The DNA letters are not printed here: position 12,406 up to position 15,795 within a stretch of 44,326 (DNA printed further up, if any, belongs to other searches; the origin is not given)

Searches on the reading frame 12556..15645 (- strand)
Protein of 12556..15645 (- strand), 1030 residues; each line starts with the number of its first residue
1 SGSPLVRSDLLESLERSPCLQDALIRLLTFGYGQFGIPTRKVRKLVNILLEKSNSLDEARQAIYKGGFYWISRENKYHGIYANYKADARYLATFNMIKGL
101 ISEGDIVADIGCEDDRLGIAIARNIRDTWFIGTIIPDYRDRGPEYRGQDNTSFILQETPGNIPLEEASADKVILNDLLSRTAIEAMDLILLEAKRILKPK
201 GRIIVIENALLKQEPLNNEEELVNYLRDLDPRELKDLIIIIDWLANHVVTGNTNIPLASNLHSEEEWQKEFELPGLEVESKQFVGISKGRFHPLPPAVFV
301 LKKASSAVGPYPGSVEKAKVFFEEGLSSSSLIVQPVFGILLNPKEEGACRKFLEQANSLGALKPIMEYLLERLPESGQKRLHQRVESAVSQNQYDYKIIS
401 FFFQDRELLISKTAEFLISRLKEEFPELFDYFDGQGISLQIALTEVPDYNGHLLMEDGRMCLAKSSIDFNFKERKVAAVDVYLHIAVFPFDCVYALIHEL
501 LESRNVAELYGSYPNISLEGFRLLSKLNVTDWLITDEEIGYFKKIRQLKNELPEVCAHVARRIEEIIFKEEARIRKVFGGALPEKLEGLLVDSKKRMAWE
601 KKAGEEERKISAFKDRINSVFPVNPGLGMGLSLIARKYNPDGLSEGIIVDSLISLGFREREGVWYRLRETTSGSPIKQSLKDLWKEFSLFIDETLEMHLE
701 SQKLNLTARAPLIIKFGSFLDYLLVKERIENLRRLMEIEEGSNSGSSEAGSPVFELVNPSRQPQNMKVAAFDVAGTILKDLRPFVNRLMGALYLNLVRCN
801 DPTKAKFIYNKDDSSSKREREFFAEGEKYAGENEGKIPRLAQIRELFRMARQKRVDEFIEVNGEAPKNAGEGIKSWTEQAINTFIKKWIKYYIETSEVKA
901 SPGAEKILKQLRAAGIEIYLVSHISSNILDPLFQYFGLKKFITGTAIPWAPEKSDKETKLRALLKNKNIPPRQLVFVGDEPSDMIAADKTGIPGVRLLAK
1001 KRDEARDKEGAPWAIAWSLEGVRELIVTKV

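Call 18: search_protein_families(library=pfam, proteins=[window:12556-15645:-], max_evalue=0.001)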
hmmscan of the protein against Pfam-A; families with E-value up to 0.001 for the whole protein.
window:12556-15645:- (1030 aa): 5 families
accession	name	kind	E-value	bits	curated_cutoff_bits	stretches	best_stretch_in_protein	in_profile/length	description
PF00702.32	Hydrolase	-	5.3e-15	56.8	26.4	1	766-987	1-187/191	haloacid dehalogenase-like hydrolase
PF13419.12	HAD_2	-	2.1e-12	48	23.8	1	872-993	53-174/178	Haloacid dehalogenase-like hydrolase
PF12710.13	HAD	-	3.1e-06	28.2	27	1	879-984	67-185/189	haloacid dehalogenase-like hydrolase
PF13847.12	Methyltransf_31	-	2.7e-05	24.3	27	1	147-216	52-120/145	Methyltransferase domain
PF08241.18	Methyltransf_11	-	0.00077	20.5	21.2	0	154-205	46-95/95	Methyltransferase domain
